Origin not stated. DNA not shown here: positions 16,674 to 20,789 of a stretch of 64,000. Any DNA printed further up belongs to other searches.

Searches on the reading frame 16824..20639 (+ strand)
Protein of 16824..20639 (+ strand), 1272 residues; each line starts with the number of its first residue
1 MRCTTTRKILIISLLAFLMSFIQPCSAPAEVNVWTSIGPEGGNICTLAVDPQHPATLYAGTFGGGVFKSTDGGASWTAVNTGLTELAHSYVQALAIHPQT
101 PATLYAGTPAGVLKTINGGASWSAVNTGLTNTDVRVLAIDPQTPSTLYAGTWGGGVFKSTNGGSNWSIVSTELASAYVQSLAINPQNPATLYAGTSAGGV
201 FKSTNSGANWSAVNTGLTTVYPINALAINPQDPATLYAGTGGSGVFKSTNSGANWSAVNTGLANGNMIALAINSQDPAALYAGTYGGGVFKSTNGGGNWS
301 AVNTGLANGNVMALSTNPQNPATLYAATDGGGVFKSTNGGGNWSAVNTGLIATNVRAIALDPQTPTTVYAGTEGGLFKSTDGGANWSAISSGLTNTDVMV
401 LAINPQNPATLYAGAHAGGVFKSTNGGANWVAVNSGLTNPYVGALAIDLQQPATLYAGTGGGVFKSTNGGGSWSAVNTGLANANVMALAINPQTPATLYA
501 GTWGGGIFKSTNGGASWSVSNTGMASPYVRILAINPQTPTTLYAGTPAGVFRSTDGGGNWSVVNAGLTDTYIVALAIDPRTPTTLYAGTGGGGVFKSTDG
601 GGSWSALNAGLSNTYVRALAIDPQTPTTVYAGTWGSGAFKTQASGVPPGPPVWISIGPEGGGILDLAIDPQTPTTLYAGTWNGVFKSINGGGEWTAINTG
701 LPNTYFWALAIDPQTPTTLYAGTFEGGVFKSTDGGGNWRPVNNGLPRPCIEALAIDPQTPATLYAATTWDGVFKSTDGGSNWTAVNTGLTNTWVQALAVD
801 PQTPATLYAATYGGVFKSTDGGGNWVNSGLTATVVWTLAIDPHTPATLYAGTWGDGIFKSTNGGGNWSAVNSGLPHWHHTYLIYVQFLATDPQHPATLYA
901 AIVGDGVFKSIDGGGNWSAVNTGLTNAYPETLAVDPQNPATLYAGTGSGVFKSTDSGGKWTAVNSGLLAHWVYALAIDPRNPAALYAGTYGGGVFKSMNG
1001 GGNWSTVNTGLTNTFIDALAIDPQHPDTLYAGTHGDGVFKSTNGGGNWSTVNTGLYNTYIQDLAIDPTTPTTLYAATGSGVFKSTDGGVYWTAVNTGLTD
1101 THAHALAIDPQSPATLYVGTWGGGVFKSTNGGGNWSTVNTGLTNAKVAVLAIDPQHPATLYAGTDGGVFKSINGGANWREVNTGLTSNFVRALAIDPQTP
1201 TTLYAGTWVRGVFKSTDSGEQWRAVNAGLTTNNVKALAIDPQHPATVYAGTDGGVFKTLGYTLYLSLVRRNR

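Call 57: search_protein_families(library=pfam, proteins=[window:16824-20639:+], max_evalue=0.01)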
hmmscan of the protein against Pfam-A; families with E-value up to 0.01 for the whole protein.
window:16824-20639:+ (1272 aa): 7 families
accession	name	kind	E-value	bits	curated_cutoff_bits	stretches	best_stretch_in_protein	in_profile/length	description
PF15902.12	Sortilin-Vps10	-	1.2e-70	239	33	9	156-260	3-114/446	Sortilin, neurotensin receptor 3,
PF14870.12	PSII_BNR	-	2e-22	80.3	27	4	66-301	40-268/303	Photosynthesis system II assembly factor YCF48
PF10647.15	Gmad1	-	1.1e-13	52.1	20.5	0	186-222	213-251/251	Lipoprotein LpqB beta-propeller domain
PF02012.26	BNR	-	5.5e-10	38.2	27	0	378-387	2-11/12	BNR/Asp-box repeat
PF08223.16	PaaX_C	-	1e-08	35.9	22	0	786-814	39-67/91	PaaX-like protein C-terminal domain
PF19755.4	DUF6242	-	8.1e-07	29.5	29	0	258-343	146-217/217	Domain of unknown function (DUF6242)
PF07494.17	Reg_prop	-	0.00019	21.7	20.4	0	1184-1198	1-15/24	Two component regulator propeller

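Call 58: search_protein_families(library=padloc, proteins=[window:16824-20639:+], max_evalue=0.01)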
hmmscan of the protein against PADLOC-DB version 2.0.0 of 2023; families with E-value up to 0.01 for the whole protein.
window:16824-20639:+ (1272 aa): 0 families
